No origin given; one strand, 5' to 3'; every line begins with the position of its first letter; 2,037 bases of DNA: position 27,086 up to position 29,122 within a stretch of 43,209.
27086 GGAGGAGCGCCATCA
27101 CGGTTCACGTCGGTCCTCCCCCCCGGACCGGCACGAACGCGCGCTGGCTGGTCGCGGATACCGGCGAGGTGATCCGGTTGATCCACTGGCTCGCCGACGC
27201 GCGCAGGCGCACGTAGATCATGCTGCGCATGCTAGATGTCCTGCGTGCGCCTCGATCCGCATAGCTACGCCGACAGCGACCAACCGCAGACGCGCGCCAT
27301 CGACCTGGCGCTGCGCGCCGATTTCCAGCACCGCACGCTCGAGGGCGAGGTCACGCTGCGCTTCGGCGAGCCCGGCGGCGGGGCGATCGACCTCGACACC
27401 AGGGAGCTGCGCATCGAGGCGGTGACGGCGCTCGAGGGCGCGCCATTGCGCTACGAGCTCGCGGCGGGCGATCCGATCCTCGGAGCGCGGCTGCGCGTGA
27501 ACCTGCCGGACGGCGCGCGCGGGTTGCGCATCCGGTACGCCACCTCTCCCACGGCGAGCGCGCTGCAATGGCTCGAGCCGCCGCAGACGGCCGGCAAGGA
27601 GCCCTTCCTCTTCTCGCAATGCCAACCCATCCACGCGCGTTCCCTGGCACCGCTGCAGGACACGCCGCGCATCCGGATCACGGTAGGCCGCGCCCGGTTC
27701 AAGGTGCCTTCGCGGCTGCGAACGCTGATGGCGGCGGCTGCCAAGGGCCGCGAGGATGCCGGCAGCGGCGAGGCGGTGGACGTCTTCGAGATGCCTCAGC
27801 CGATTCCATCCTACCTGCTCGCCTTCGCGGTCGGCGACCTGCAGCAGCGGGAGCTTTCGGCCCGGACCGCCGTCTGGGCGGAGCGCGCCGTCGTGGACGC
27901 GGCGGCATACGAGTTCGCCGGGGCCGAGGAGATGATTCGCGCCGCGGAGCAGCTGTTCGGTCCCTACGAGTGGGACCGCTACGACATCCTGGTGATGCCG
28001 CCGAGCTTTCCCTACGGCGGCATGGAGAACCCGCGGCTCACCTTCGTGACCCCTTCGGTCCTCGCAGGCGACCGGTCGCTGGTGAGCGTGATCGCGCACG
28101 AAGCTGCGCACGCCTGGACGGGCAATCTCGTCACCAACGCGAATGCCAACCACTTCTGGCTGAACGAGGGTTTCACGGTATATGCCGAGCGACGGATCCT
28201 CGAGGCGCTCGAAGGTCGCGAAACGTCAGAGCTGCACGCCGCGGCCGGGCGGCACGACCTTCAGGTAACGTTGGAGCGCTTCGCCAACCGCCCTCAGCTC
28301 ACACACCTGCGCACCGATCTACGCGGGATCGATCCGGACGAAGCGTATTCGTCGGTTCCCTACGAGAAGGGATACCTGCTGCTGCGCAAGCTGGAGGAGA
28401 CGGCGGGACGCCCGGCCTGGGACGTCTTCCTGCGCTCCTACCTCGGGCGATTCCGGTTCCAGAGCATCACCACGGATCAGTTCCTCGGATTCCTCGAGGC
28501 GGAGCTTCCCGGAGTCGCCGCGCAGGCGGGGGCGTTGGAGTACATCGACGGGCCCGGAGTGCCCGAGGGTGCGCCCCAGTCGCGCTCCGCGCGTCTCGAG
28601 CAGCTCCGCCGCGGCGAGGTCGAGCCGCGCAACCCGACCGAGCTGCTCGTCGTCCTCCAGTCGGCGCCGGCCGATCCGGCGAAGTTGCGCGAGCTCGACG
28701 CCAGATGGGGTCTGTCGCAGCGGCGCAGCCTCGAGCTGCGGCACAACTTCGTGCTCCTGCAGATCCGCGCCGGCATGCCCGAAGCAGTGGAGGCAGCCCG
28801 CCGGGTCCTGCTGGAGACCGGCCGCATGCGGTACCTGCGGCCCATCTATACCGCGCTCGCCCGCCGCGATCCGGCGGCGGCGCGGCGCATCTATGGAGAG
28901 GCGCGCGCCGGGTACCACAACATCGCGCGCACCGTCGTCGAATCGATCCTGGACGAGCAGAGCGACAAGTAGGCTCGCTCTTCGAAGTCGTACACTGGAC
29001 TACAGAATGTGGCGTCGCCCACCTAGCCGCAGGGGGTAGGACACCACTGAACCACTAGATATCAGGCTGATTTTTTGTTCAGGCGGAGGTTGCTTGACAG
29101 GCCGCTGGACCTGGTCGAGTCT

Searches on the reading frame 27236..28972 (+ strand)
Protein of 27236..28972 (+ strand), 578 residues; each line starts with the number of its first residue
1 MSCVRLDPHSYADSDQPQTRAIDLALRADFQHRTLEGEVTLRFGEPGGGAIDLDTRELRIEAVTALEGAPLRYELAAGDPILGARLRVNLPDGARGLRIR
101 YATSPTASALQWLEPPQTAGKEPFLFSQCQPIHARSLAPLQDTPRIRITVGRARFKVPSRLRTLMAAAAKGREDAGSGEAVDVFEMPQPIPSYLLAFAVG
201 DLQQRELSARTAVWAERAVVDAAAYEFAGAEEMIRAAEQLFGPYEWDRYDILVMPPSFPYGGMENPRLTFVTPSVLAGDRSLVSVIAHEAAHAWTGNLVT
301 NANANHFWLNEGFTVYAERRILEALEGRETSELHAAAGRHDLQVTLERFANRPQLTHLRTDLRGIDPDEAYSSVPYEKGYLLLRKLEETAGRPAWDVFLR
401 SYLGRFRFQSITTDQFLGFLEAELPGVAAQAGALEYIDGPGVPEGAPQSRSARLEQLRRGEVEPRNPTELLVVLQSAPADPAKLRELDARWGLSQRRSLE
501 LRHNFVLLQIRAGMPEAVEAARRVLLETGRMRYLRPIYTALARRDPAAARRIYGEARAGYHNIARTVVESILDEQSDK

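Call 22: find_encoding_contigs(protein=window:27236-28972:+, flank=10000, max_places=6)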
Protein window:27236-28972:+ (578 aa): 6 contigs read that carry it; 6 places shown.
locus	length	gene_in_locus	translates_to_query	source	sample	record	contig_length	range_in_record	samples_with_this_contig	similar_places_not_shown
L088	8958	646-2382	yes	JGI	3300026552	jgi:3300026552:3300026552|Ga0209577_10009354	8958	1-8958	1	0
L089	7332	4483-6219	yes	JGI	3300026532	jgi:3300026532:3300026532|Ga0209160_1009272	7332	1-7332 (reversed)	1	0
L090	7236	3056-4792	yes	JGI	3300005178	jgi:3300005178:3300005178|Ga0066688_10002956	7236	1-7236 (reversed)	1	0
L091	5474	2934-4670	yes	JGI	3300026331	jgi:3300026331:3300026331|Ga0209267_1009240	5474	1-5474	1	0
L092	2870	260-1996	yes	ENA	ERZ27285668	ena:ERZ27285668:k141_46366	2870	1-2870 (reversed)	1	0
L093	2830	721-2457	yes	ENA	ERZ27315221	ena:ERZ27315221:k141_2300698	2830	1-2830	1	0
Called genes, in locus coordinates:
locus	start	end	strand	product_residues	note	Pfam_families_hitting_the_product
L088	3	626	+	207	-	?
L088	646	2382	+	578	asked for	PF17900:Peptidase_M1_N, PF01433:Peptidase_M1, PF09127:Leuk-A4-hydro_C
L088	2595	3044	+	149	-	PF02381:MraZ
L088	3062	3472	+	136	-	PF01740:STAS, PF13466:STAS_2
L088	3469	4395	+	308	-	PF01795:Methyltransf_5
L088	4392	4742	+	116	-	-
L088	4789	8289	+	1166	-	PF03717:PBP_dimer, PF00905:Transpeptidase, PF01225:Mur_ligase, PF08245:Mur_ligase_M, PF02875:Mur_ligase_C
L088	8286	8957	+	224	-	?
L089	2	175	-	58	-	?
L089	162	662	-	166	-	-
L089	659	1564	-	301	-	PF02559:CarD_TRCF_RID, PF21095:CarD_C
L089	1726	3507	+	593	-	PF02771:Acyl-CoA_dh_N, PF02770:Acyl-CoA_dh_M, PF00441:Acyl-CoA_dh_1, PF08028:Acyl-CoA_dh_2, PF22924:ACOX_C_alpha1 (weak), PF21343:ACAD9-ACADV_C (faint), PF21263:Acyl-CoA-dh_C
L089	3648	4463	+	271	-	PF02358:Trehalose_PPase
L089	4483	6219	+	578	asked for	PF17900:Peptidase_M1_N, PF01433:Peptidase_M1, PF09127:Leuk-A4-hydro_C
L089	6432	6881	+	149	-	PF02381:MraZ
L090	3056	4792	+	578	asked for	PF17900:Peptidase_M1_N, PF01433:Peptidase_M1, PF09127:Leuk-A4-hydro_C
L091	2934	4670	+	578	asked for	PF17900:Peptidase_M1_N, PF01433:Peptidase_M1, PF09127:Leuk-A4-hydro_C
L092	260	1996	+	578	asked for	PF17900:Peptidase_M1_N, PF01433:Peptidase_M1, PF09127:Leuk-A4-hydro_C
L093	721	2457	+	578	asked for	PF17900:Peptidase_M1_N, PF01433:Peptidase_M1, PF09127:Leuk-A4-hydro_C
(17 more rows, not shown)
